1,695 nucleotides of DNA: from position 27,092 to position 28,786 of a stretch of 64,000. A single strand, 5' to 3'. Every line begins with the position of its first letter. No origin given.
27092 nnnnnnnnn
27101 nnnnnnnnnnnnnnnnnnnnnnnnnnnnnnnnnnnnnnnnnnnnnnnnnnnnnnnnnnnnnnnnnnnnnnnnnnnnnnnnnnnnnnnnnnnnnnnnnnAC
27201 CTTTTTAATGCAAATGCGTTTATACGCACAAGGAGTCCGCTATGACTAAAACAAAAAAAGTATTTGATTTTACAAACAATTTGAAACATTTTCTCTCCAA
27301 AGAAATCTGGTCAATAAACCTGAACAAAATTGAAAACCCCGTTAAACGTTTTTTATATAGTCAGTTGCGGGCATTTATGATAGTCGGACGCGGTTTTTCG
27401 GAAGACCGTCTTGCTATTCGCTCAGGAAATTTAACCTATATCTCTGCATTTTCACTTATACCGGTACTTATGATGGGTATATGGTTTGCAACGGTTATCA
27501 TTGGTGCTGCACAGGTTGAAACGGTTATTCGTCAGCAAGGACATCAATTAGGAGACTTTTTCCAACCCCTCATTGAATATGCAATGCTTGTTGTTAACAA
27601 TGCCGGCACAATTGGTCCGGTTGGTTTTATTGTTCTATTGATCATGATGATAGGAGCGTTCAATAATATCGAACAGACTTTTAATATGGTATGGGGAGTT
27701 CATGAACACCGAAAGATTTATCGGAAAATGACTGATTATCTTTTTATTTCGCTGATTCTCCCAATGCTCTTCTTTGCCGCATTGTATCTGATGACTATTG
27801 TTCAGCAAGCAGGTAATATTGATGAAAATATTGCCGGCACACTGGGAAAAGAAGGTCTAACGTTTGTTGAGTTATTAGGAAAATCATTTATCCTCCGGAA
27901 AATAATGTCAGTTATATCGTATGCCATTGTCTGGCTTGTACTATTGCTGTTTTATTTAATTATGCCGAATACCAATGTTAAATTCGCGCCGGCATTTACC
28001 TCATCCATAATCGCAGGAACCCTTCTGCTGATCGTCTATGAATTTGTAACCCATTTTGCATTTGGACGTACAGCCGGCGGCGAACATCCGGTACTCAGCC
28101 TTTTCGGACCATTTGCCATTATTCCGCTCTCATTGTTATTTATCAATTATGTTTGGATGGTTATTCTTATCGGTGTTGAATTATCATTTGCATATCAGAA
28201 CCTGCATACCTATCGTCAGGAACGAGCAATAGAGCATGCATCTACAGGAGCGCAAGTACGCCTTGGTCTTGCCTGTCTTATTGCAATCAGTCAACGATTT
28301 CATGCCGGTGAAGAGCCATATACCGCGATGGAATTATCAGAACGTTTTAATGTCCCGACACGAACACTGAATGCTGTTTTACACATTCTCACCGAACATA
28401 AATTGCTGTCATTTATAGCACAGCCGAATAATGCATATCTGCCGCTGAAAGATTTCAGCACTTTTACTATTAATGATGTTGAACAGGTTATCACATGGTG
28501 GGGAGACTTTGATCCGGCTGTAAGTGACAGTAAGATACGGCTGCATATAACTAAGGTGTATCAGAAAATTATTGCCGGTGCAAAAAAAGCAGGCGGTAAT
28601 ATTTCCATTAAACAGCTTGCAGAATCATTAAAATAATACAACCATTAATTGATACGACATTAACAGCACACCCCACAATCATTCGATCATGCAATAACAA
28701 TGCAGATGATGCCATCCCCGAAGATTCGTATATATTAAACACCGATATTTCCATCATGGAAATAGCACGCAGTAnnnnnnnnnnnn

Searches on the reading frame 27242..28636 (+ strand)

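Call 95: search_protein_families(library=pfam, proteins=[window:27242-28636:+], max_evalue=0.00001)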
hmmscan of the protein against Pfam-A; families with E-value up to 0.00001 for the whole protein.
window:27242-28636:+ (464 aa): 1 family
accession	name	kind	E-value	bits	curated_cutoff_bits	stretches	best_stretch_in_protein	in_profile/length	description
PF03631.20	Virul_fac_BrkB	-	1.6e-33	116.9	33.7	1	54-320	2-257/259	Virulence factor BrkB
